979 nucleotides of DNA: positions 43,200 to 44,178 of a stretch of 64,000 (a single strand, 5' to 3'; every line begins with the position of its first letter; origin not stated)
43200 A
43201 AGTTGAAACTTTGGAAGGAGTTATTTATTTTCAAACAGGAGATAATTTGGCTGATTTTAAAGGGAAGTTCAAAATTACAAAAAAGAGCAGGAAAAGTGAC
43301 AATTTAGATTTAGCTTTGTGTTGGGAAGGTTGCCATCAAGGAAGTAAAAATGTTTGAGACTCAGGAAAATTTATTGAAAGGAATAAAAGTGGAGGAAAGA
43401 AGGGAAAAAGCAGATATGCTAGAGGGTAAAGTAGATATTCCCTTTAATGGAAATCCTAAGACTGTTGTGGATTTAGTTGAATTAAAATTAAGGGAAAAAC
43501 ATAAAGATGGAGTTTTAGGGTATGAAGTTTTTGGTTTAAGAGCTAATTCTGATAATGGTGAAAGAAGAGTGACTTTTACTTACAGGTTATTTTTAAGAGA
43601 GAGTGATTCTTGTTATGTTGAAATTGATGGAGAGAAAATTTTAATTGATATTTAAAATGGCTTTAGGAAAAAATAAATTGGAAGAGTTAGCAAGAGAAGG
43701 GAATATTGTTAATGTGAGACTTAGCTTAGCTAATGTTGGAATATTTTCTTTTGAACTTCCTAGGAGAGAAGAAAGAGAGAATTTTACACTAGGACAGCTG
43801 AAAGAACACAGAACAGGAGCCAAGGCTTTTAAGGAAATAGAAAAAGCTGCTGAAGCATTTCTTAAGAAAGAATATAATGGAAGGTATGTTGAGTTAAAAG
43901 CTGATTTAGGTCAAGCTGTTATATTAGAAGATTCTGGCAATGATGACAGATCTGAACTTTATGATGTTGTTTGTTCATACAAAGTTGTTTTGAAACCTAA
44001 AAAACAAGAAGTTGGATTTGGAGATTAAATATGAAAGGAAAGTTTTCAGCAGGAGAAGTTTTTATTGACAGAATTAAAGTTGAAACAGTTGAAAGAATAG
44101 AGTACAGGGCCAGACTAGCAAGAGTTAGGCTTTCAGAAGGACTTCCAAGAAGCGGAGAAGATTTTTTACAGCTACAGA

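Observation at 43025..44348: Tightly coupled operon of four small proteins (110/101/127/105 aa) with no recognisable domains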

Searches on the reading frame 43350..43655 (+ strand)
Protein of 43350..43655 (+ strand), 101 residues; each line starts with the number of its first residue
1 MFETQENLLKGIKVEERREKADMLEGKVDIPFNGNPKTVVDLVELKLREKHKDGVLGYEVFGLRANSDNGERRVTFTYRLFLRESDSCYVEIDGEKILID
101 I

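Call 3: search_protein_families(library=pfam, proteins=[window:43350-43655:+], max_evalue=10)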
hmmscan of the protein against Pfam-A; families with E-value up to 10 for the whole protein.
window:43350-43655:+ (101 aa): 1 family
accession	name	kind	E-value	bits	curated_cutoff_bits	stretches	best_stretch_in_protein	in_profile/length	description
PF02495.22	TGBp3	-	0.13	12.4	27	1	82-99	21-38/59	Triple gene block 3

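Call 4: search_protein_families(library=ncbifam, proteins=[window:43350-43655:+], max_evalue=10)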
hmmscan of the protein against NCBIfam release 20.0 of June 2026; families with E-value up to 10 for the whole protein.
window:43350-43655:+ (101 aa): 0 families

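Call 12: search_protein_families(library=phrogs, proteins=[window:43350-43655:+], max_evalue=10)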
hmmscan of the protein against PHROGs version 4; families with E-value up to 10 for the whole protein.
window:43350-43655:+ (101 aa): 1 family
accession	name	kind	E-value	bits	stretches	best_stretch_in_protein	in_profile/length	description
phrog_35562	-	unknown function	0.083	14.1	1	39-80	32-69/75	-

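Call 13: search_protein_families(library=padloc, proteins=[window:43350-43655:+], max_evalue=10)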
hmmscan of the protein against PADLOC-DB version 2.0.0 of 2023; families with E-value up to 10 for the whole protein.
window:43350-43655:+ (101 aa): 0 families

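Call 25: find_homologous_proteins(query=A1, max_evalue=1)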
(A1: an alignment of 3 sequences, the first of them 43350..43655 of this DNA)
Query A1 (3 sequences) (101 aa, profile of the alignment): 4 proteins with E <= 1 among 419 candidates.
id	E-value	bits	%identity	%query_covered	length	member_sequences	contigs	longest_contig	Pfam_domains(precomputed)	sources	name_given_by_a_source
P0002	1.0e-46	176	46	100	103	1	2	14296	-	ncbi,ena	-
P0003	1.7e-38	149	45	100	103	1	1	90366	-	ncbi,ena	-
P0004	6.6e-29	118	100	78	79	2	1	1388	-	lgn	-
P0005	5.6e-25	106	46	93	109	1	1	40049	-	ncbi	-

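Call 26: find_encoding_contigs(protein=P0003, flank=8000, max_places=3)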
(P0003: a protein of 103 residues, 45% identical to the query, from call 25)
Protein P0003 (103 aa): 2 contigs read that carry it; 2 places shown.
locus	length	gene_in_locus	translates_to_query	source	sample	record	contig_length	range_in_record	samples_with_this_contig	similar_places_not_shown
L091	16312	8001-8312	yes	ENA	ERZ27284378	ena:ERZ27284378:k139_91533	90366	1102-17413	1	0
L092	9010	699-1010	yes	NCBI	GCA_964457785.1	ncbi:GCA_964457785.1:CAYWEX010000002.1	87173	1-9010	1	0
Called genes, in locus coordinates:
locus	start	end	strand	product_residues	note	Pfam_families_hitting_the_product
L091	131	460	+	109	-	-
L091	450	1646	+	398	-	-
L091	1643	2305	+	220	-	PF01678:DAP_epimerase (weak)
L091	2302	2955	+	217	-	PF01427:Peptidase_M15, PF02557:VanY (weak)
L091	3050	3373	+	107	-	-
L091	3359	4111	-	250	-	-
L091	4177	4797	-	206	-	PF01725:Ham1p_like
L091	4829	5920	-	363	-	PF04187:Cofac_haem_bdg (weak)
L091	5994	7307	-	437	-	PF03193:RsgA_GTPase (faint), PF00009:GTP_EFTU, PF09173:eIF2_C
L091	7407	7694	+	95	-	-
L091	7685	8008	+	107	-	-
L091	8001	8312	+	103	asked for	-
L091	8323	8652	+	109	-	-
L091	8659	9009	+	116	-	-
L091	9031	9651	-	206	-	PF01135:PCMT, PF00398:RrnaAD (weak), PF05175:MTS (weak), PF02527:GidB (weak), PF13847:Methyltransf_31, PF13649:Methyltransf_25 (weak)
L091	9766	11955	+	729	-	PF01326:PPDK_N, PF00391:PEP-utilizers, PF02896:PEP-utilizers_C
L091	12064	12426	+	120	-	-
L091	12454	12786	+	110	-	-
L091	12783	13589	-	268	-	PF18765:Polbeta (faint)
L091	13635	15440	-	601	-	PF01261:AP_endonuc_2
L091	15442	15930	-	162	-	-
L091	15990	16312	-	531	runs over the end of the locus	-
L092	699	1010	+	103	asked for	-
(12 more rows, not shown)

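Call 27: find_encoding_contigs(protein=P0005, flank=8000, max_places=3)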
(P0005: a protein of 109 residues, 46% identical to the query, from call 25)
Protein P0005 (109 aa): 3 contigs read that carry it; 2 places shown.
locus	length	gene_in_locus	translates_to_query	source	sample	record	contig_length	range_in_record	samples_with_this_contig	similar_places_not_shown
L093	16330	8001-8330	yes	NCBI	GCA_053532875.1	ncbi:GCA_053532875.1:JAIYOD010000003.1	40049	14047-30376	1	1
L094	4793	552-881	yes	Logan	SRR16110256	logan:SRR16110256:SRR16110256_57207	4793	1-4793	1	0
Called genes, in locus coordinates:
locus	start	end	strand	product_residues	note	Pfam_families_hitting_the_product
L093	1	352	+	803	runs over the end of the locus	PF00521:DNA_topoisoIV, PF03989:DNA_gyraseA_C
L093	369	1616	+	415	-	PF01136:Peptidase_U32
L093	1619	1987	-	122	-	PF01850:PIN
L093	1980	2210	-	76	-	PF04014:MazE_antitoxin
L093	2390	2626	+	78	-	PF07690:MFS_1 (weak)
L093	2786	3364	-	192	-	-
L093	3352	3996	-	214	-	PF08843:AbiEii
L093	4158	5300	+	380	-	-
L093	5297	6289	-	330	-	-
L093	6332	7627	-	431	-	PF00009:GTP_EFTU, PF09173:eIF2_C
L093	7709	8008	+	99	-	-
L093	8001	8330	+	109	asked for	-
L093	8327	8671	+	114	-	-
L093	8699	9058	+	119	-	-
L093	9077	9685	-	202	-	PF01135:PCMT, PF00398:RrnaAD (weak), PF02527:GidB (weak), PF05175:MTS (faint), PF13847:Methyltransf_31, PF13649:Methyltransf_25 (weak)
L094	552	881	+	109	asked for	-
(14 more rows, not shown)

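Call 39: predict_structure(alignment_id=A3)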
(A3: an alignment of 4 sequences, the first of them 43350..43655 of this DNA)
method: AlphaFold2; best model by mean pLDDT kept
length: 101 residues; sequences in the alignment: 4
mean_pLDDT: 58.5   pTM: 0.43
mean pLDDT of the five models: 58.5, 58.1, 57.7, 56.4, 53.6
residues with pLDDT >= 90: 0; 70-90: 29; 50-70: 37; < 50: 35
segments of 3 or more residues with pLDDT < 50: 1-20, 86-96, 98-101
pLDDT, mean of each block of 10 residues (from residue 1): 34 37 68 64 67 68 75 76 53 46 44
secondary structure, 60 per line:
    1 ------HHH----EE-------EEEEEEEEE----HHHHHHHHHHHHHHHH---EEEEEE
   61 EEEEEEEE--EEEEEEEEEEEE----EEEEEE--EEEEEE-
elements in order: E23-31 H36-51 E55-68 E71-82 E87-92 E95-100
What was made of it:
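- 43350..43655 (+): Gene B, 101 aa. It consists of a B-family beta-alpha-beta-beta core plus 'tail 2' (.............). Its start overlaps the stop of A in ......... The AF2 model has strand 23-31, helix 36-51 and strands 55-68 and 71-82, at pLDDT 58.5 (call 39).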

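Call 42: fold_search(model_id=the predicted structure, library=pdb)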
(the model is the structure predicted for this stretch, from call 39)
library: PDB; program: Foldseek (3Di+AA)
matches with E <= 10: 1148; with E <= 0.001: 0
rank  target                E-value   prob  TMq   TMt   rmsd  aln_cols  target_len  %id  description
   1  8i8y_B                2.6e-02  0.63  0.26  0.34  10.2        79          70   16  A mutant of the C-terminal complex of proteins 4.1G and NuMA (released 2023-04-19)
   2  3ueb_B                3.9e-02  0.98  0.35  0.35   4.6        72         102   14  Crystal structure of TON_0450 from Thermococcus onnurineus NA1 (released 2012-10-10)
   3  6zon_z                3.9e-02  0.97  0.37  0.32   9.7        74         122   20  SARS-CoV-2 Nsp1 bound to a human 43S preinitiation ribosome complex - state 1 (released 2020-07-29)
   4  2vxa_A                4.4e-02  0.98  0.38  0.52   6.2        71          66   14  H. halophila dodecin in complex with riboflavin (released 2009-02-17)
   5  6rxu_Co               4.7e-02  0.99  0.42  0.45   9.3        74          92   24  Cryo-EM structure of the 90S pre-ribosome (Kre33-Noc4) from Chaetomium thermophilum, state B1 (released 2019-08-14)
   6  3ueb_C                4.7e-02  0.93  0.32  0.32   6.3        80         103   14  Crystal structure of TON_0450 from Thermococcus onnurineus NA1 (released 2012-10-10)
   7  3j80_Y                5.2e-02  0.99  0.43  0.34   9.0        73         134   22  CryoEM structure of 40S-eIF1-eIF1A preinitiation complex (released 2014-11-05)
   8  7a46_A                5.6e-02  0.63  0.29  0.17   8.2        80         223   11  small conductance mechanosensitive channel YbiO (released 2020-11-18)
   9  7cpu_SY               6.3e-02  0.93  0.35  0.33   3.6        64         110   23  Cryo-EM structure of 80S ribosome from mouse kidney (released 2022-02-02)
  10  8iyd_G                6.3e-02  0.66  0.27  0.25   8.3        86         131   15  Tail cap of phage lambda tail (released 2023-10-18)
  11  7oyc_Y2               7.5e-02  0.96  0.40  0.34  11.2        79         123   20  Cryo-EM structure of the Xenopus egg 80S ribosome (released 2022-07-20)
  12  3h0g_G                7.5e-02  0.75  0.34  0.23   9.2       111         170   11  RNA Polymerase II from Schizosaccharomyces pombe (released 2009-08-25)
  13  6r1e_A                9.0e-02  0.80  0.35  0.44   4.0        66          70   20  Structure of dodecin from Streptomyces coelicolor (released 2019-03-27)
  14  8u15_A                1.1e-01  0.77  0.34  0.11  12.5        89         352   12  The ternary complex structure of DDB1-CRBN-SALL4(ZF1,2)-short bound to CC-220 (released 2023-12-27)
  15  5a2q_Y                1.1e-01  0.96  0.43  0.36   9.3        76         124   22  Structure of the HCV IRES bound to the human ribosome (released 2015-07-15)
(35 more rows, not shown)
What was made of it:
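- Closest known: Dodecins. Same: They are also among the top matches of the B model (call 42).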

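Call 57: search_protein_representatives(alignment_id=A3)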
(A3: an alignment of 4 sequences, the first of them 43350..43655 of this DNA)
Query: 4 sequences, 104 profile positions. Proteins with E-value up to 0.001 (for the whole library): 11; up to 1e-10: 6; up to 1e-30: 2. The best 11 are listed.
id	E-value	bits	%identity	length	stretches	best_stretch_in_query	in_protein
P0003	2.8e-50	184.9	-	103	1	1-104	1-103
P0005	3.0e-49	181.6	-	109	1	1-103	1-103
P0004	5.2e-30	119.8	-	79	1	24-104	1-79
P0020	9.5e-18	80.4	-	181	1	2-102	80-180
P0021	3.5e-14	69.0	-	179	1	5-101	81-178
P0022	1.0e-11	61.0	-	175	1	6-100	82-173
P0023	5.1e-06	42.8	-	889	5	5-37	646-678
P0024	4.2e-05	39.8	-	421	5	6-37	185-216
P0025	1.7e-04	37.9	-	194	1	3-87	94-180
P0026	2.7e-04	37.2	-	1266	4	67-88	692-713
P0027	3.6e-04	36.8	-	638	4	12-62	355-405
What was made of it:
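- The phyletic range is very narrow: 11 hits in 1.84 billion representatives, only 7 of them credible (call 57).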

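Call 59: find_encoding_contigs(protein=P0020, flank=6000, max_places=2)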
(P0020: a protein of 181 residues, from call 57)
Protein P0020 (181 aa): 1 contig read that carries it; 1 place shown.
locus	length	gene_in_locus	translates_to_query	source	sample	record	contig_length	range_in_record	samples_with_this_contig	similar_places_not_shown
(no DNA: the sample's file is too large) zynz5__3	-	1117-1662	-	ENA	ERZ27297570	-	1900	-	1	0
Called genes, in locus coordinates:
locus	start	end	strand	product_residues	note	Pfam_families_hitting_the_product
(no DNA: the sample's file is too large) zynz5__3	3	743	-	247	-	?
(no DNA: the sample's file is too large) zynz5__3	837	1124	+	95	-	-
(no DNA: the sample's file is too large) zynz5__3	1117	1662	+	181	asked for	-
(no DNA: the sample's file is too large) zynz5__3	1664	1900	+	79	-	?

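Call 60: find_encoding_contigs(protein=P0021, flank=6000, max_places=2)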
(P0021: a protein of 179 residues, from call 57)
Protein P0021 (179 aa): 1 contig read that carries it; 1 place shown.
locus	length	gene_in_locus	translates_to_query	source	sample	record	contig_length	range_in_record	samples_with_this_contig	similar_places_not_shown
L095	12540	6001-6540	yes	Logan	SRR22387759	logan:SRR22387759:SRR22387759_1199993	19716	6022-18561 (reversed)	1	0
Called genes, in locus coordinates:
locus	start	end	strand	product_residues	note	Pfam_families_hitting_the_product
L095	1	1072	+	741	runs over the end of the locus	?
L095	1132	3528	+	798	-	PF00521:DNA_topoisoIV, PF03989:DNA_gyraseA_C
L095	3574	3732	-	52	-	-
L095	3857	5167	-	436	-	PF00009:GTP_EFTU, PF09173:eIF2_C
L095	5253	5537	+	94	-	-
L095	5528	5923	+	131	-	-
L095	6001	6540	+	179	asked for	-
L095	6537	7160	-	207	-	PF01135:PCMT, PF08704:GCD14, PF02475:TRM5-TYW2_MTfase, PF05175:MTS (weak), PF06325:PrmA (weak), PF13847:Methyltransf_31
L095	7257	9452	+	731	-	PF01326:PPDK_N, PF00391:PEP-utilizers, PF02896:PEP-utilizers_C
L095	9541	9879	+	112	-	-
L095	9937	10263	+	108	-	-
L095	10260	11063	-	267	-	PF01909:NTP_transf_2 (weak), PF18765:Polbeta (faint)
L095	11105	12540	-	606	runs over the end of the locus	PF01261:AP_endonuc_2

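Call 61: find_encoding_contigs(protein=P0022, flank=6000, max_places=2)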
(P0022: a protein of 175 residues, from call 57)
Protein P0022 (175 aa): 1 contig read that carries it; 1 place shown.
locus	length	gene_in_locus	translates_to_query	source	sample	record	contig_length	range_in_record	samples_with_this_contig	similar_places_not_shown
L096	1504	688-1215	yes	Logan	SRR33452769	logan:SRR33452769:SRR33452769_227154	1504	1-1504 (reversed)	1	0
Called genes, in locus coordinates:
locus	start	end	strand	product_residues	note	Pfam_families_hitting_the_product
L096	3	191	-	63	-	?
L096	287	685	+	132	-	-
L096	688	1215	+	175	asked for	-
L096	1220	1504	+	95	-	?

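Call 62: find_encoding_contigs(protein=P0025, flank=6000, max_places=2)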
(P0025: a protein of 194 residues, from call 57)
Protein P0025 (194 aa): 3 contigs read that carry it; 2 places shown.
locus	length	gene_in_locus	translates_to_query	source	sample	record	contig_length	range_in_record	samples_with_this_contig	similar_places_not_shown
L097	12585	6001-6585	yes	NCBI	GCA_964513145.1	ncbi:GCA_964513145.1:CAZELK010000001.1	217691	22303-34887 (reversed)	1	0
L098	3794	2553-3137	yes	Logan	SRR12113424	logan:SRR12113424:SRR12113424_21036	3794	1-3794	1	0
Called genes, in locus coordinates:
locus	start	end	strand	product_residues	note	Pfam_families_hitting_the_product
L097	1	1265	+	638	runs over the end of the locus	PF02518:HATPase_c, PF00204:DNA_gyraseB, PF01751:Toprim, PF00986:DNA_gyraseB_C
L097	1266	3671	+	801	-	PF00521:DNA_topoisoIV, PF03989:DNA_gyraseA_C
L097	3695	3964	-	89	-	-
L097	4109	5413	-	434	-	PF00009:GTP_EFTU, PF09173:eIF2_C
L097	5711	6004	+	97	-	-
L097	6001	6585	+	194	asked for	-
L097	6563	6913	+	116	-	-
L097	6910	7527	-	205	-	PF01135:PCMT, PF13847:Methyltransf_31 (weak)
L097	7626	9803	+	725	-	PF01326:PPDK_N, PF00391:PEP-utilizers, PF02896:PEP-utilizers_C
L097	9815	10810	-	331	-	PF02661:Fic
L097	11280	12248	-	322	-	PF00589:Phage_integrase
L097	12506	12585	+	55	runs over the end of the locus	-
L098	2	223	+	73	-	?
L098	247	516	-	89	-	-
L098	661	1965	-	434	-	PF00009:GTP_EFTU, PF09173:eIF2_C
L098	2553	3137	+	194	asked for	-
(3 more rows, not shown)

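Call 64: search_protein_families(library=pfam, proteins=[P0020, P0021, P0022, P0025, L095:5253-5537:+, L095:5528-5923:+, L096:287-685:+, L097:5711-6004:+, L097:6563-6913:+], max_evalue=5)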
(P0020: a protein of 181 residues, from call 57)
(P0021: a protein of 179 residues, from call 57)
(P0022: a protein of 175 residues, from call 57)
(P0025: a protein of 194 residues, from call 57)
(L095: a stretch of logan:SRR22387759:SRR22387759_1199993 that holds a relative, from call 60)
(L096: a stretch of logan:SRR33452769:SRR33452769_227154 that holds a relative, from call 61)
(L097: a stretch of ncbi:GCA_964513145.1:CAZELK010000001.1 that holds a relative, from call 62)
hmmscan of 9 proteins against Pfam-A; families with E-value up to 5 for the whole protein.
P0020 (181 aa): 1 family
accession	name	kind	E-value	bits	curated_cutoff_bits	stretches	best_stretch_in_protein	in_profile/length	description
PF03461.20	TRCF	-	0.075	13.8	25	1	93-143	27-77/95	TRCF domain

P0021 (179 aa): 2 families
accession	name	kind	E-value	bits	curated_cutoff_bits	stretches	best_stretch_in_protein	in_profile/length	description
PF19679.4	DUF6181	-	0.0036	17.7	25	1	23-69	77-124/134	Family of unknown function (DUF6181)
PF21082.3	MS_channel_3rd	-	0.085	13.7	21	1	95-160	13-74/88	Mechanosensitive ion channel MscS, C-terminal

P0022 (175 aa): 1 family
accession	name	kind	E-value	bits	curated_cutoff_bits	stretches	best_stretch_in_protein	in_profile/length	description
PF02778.19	tRNA_int_endo_N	-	0.063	13.2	21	1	84-166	4-45/67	tRNA intron endonuclease, N-terminal domain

P0025 (194 aa): 0 families

L095:5253-5537:+ (94 aa): 0 families

L095:5528-5923:+ (131 aa): 0 families

L096:287-685:+ (132 aa): 0 families

L097:5711-6004:+ (97 aa): 0 families

L097:6563-6913:+ (116 aa): 1 family
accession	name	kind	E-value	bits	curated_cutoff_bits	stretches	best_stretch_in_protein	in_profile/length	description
PF05087.17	Rota_VP2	-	0.0036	16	25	1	42-91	104-151/890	Rotavirus VP2 protein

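Call 75: find_related_loci(query=A3, collection=metagenome_contigs, flank=6000)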
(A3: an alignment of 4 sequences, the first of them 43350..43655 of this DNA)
Query A3 (101 aa) in metagenome_contigs; peptide patterns used: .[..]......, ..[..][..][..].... (x = any residue, [..] = any of these).
187 stretches matched a pattern, but none encodes a relative of the query by tblastn (E <= 1e-3).

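Call 76: find_related_loci(query=A3, collection=viral_contigs, flank=6000)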
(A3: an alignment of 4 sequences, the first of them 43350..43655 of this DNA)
Query A3 (101 aa) in viral_contigs; peptide patterns used: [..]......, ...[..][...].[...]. (x = any residue, [..] = any of these).
278 stretches matched a pattern, but none encodes a relative of the query by tblastn (E <= 1e-3).

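Call 80: search_dna_similar(query=P0020, collection=phages, mode=protein, max_evalue=0.01, max_rows=5)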
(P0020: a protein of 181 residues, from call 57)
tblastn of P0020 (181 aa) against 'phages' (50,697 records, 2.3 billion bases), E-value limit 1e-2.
No match.

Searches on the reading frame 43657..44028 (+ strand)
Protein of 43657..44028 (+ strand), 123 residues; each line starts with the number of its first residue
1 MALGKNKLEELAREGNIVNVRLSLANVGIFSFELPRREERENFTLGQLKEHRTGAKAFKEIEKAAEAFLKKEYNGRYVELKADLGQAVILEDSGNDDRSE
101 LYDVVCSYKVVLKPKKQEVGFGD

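Call 3: search_protein_families(library=pfam, proteins=[window:43657-44028:+], max_evalue=10)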
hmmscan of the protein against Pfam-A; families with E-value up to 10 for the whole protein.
window:43657-44028:+ (123 aa): 0 families

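Call 4: search_protein_families(library=ncbifam, proteins=[window:43657-44028:+], max_evalue=10)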
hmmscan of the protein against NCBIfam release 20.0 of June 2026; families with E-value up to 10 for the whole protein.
window:43657-44028:+ (123 aa): 0 families

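Call 10: find_homologous_proteins(query=window:43657-44028:+, max_evalue=0.01)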
Query window:43657-44028:+ (123 aa): 1 proteins with E <= 0.01 among 10 candidates.
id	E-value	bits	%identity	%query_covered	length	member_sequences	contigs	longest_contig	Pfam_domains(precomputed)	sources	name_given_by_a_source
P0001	1.6e-72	259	100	100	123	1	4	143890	-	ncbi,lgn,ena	ncbi:MAG: hypothetical protein AABW58_01425 [Nanoarchaeota archaeon]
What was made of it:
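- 43657..44028 (+): Gene C, 123 aa, starting at the ATG at 43657. It consists of a C-family core and a conserved C-terminal 'tail 3' of the form ...F[GA]D (here VGFGD). Only the protein itself was found by the word-index search (call 10).
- Tried and rejected: C alone found only itself (call 10).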

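Call 12: search_protein_families(library=phrogs, proteins=[window:43657-44028:+], max_evalue=10)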
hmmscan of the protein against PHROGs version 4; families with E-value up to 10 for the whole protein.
window:43657-44028:+ (123 aa): 0 families

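Call 13: search_protein_families(library=padloc, proteins=[window:43657-44028:+], max_evalue=10)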
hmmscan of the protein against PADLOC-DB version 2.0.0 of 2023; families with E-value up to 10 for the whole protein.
window:43657-44028:+ (123 aa): 0 families
